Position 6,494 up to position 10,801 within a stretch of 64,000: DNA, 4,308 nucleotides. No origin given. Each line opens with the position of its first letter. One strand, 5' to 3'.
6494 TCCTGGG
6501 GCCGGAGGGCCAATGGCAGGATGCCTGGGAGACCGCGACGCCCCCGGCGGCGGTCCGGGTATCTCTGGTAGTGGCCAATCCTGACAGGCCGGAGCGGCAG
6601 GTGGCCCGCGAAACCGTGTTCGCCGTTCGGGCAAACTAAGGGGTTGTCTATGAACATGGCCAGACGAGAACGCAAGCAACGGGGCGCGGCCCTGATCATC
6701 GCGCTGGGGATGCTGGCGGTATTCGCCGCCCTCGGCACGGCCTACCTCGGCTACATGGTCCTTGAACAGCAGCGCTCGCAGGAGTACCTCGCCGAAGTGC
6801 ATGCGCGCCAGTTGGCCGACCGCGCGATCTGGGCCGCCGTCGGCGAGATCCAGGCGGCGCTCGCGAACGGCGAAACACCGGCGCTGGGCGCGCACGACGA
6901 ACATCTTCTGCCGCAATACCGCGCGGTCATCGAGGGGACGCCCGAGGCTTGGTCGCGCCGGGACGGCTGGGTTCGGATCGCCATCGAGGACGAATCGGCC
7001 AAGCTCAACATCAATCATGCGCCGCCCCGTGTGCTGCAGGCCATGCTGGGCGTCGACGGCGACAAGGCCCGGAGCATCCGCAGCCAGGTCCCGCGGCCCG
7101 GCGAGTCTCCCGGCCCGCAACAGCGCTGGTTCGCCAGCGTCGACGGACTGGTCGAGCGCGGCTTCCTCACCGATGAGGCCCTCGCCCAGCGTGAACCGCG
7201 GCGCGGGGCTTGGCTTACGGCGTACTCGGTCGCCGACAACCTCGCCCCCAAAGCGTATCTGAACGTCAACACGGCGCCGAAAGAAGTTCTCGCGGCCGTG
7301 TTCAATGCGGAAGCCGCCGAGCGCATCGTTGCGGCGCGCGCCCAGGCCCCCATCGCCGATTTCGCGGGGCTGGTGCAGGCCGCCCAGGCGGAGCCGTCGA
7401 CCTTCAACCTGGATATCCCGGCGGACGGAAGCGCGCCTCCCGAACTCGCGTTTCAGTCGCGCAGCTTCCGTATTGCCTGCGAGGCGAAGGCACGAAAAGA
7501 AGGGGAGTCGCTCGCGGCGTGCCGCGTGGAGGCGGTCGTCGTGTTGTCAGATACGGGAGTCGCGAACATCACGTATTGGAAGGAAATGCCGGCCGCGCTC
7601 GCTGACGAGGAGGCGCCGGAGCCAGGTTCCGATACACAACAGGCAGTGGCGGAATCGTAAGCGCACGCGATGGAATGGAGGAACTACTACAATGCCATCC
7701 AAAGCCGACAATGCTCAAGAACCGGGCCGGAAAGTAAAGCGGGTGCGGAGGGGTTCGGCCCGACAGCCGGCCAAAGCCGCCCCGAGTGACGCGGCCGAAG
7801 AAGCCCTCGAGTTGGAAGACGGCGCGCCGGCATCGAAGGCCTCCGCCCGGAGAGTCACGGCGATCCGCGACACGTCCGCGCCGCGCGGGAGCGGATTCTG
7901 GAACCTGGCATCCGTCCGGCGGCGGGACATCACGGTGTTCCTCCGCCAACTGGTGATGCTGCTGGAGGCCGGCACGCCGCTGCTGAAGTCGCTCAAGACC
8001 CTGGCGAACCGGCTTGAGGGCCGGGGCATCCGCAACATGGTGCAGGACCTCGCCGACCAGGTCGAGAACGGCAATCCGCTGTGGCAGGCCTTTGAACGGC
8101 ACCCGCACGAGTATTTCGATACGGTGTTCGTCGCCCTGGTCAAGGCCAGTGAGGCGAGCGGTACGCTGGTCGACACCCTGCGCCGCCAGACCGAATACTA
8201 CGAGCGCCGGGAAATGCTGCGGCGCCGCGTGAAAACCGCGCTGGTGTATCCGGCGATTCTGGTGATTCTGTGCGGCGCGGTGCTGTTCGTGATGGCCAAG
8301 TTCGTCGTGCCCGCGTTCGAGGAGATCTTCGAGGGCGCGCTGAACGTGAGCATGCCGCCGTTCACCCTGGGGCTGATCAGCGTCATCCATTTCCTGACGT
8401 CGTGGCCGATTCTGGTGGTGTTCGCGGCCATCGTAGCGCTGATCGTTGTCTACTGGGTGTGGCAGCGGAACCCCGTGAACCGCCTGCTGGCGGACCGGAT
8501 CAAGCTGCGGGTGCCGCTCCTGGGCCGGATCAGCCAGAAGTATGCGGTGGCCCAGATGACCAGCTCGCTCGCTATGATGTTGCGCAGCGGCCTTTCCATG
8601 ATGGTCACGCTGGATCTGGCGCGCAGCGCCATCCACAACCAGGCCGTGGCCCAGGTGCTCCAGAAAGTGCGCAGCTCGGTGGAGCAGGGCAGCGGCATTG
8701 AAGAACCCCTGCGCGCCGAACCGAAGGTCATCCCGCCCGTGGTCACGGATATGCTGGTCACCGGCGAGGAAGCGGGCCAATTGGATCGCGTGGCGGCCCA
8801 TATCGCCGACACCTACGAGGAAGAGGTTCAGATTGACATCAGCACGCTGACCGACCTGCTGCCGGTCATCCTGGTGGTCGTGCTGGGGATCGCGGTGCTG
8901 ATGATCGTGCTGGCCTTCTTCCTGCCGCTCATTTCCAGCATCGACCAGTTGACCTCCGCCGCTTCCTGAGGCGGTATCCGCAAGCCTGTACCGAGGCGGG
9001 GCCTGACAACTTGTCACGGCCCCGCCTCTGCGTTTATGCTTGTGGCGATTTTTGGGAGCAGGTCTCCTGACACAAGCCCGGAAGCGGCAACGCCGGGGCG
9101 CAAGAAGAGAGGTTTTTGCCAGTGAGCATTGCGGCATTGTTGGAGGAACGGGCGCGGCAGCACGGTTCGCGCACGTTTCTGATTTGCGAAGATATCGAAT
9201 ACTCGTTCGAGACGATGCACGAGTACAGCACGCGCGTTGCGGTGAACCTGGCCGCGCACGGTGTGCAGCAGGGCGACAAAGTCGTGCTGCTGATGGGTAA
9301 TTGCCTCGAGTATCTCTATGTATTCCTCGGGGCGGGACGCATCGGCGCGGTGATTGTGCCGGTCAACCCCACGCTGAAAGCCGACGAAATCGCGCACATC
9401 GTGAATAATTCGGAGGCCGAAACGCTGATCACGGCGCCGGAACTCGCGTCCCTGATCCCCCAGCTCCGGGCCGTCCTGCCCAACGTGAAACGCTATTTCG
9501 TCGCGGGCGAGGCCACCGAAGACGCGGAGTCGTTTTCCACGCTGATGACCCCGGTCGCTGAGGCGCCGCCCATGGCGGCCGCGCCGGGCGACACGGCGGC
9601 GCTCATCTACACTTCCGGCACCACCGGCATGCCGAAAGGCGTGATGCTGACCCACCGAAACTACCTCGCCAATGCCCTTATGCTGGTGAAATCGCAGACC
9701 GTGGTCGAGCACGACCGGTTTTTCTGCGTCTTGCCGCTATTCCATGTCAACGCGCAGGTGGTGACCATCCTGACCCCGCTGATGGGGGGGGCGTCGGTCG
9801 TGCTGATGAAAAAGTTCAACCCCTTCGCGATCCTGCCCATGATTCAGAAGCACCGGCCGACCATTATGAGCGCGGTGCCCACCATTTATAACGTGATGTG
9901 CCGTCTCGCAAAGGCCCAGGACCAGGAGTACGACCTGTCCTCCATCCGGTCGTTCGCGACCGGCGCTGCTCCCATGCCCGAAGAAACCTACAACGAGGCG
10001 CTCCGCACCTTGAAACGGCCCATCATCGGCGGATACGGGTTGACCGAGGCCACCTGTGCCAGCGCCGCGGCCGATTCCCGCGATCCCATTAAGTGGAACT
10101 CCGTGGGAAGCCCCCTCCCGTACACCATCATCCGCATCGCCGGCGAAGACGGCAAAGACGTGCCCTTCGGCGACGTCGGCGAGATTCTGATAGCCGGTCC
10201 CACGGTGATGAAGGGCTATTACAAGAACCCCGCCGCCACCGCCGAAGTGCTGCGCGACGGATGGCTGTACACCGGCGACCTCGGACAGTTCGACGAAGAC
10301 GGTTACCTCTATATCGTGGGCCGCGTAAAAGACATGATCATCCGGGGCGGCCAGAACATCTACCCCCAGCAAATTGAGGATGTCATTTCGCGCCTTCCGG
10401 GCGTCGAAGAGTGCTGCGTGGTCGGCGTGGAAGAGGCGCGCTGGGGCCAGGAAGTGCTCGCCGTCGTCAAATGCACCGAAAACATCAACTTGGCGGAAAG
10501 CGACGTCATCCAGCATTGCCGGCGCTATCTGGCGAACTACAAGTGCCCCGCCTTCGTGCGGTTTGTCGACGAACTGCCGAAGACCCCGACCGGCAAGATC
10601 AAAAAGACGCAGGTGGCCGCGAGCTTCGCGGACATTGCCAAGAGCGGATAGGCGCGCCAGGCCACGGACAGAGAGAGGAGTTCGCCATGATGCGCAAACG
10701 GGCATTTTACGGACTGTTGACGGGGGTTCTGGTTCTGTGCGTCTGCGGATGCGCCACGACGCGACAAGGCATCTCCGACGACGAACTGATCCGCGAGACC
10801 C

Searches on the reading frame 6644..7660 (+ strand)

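Call 54: search_protein_families(library=pfam, proteins=[window:6644-7660:+], max_evalue=0.00001)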
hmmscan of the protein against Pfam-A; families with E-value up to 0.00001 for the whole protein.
window:6644-7660:+ (338 aa): 1 family
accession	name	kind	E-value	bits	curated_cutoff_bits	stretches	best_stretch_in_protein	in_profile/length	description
PF03934.19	T2SSK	-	3.5e-10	40.5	24.2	1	206-248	1-49/63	Type II secretion system (T2SS), protein K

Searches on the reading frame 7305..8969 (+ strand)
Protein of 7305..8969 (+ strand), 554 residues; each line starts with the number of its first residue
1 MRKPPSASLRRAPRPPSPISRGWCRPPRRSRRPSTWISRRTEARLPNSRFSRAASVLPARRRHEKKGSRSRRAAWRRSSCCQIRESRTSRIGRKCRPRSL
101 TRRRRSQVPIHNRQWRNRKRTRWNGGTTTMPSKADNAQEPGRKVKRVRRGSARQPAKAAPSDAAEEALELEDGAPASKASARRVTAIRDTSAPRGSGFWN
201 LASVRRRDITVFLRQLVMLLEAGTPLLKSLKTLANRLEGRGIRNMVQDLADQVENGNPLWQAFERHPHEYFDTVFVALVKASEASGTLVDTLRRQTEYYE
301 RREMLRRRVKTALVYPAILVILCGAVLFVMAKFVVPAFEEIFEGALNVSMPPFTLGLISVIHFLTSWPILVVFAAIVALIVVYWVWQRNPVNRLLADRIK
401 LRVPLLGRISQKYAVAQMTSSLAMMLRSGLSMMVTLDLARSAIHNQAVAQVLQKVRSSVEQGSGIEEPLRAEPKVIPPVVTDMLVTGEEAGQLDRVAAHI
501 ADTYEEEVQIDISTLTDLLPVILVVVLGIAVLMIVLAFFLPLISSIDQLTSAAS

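Call 54: search_protein_families(library=pfam, proteins=[window:7305-8969:+], max_evalue=0.00001)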
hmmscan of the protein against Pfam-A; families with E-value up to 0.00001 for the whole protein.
window:7305-8969:+ (554 aa): 1 family
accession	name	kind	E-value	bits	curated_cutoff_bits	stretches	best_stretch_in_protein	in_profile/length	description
PF00482.28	T2SSF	-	9.8e-53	177.8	25.2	2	212-336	1-125/125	Type II secretion system (T2SS), protein F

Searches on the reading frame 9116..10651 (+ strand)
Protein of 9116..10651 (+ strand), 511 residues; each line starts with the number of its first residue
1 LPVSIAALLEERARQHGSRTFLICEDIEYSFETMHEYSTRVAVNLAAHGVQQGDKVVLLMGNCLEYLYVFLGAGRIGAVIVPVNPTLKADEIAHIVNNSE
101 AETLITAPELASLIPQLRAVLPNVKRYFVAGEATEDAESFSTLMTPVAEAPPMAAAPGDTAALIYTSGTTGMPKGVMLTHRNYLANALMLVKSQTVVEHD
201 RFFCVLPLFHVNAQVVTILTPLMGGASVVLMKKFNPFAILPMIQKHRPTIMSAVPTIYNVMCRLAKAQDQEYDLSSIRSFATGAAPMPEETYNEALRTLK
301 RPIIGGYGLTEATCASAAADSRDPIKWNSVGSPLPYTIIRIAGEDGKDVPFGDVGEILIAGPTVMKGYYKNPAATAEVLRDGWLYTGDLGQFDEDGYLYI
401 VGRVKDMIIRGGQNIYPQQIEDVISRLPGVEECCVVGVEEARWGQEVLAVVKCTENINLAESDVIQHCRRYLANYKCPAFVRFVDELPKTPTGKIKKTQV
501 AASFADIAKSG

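Call 54: search_protein_families(library=pfam, proteins=[window:9116-10651:+], max_evalue=0.00001)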
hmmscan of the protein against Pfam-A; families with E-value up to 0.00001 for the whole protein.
window:9116-10651:+ (511 aa): 2 families
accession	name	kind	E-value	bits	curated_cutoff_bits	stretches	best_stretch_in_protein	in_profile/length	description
PF00501.34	AMP-binding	-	8.6e-99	331.3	29.9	1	9-369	1-384/384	AMP-binding enzyme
PF13193.12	AMP-binding_C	-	2.3e-21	77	24.5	1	419-494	1-76/76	AMP-binding enzyme C-terminal domain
